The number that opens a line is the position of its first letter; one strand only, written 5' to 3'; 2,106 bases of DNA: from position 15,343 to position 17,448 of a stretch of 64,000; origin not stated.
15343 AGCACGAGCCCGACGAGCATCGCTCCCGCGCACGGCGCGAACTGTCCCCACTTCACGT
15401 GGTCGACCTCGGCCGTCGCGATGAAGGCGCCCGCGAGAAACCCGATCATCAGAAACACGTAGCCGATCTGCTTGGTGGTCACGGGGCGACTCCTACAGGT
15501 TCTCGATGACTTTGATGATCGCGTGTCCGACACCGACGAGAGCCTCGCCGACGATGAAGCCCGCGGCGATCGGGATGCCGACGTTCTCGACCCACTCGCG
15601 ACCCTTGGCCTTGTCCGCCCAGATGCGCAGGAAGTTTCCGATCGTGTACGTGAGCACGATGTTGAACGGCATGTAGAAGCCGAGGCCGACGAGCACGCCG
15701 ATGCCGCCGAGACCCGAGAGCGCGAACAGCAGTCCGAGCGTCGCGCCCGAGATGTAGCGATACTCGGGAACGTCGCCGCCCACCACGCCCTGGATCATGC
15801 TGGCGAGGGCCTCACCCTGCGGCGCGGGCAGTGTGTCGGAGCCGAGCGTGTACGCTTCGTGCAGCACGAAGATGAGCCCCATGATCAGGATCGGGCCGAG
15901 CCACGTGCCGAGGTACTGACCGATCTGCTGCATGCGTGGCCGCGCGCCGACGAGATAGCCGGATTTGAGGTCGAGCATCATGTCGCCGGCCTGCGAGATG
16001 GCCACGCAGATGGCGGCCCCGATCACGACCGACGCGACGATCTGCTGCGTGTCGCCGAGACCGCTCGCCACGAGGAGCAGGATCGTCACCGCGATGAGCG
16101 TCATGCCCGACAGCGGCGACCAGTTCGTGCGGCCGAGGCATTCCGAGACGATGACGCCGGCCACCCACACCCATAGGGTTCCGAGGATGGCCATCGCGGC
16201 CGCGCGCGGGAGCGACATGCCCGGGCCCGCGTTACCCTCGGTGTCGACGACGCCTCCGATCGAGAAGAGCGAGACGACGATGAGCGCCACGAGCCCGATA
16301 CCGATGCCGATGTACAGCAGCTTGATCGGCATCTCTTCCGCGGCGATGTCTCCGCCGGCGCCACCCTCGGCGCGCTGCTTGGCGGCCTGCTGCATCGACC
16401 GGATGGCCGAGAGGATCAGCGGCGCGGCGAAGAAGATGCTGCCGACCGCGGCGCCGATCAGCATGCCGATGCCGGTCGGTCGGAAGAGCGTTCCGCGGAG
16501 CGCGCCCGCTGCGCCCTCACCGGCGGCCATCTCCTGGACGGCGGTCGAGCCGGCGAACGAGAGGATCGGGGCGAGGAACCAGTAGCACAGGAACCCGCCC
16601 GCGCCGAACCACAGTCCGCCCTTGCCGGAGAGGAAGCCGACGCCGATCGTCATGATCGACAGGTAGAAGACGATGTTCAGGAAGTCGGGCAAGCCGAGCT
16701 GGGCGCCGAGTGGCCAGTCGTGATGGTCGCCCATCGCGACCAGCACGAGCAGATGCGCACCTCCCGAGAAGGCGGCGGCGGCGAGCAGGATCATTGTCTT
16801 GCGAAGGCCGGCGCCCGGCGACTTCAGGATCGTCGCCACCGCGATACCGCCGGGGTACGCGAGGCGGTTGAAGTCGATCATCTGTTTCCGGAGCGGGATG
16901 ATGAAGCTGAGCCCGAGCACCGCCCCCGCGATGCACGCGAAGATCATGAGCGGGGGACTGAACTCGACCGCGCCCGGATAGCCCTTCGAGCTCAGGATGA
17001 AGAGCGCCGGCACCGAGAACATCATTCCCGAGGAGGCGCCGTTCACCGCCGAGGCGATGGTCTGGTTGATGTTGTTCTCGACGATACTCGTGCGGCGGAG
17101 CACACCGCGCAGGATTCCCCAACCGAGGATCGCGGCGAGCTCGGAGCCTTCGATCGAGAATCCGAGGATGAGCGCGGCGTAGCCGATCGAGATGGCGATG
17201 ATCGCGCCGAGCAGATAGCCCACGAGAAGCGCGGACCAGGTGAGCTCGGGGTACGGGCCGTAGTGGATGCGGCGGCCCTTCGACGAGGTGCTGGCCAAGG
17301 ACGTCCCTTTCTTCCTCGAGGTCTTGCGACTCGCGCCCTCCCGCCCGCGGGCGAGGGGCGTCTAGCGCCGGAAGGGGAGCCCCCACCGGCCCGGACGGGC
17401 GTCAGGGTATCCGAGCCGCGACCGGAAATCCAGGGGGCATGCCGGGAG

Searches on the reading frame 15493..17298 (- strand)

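Call 15: search_protein_families(library=ncbifam, proteins=[window:15493-17298:-], max_evalue=1e-10)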
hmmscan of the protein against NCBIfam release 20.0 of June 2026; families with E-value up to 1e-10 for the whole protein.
window:15493-17298:- (601 aa): 2 families
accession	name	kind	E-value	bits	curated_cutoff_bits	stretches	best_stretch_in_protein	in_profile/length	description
TIGR00733.1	TIGR00733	equivalog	7.3e-42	143.6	182.5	1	18-595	1-587/589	OPT family oligopeptide transporter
TIGR00728.1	OPT_sfam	superfamily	1.3e-32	113.2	128.35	2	372-590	420-651/659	OPT family oligopeptide transporter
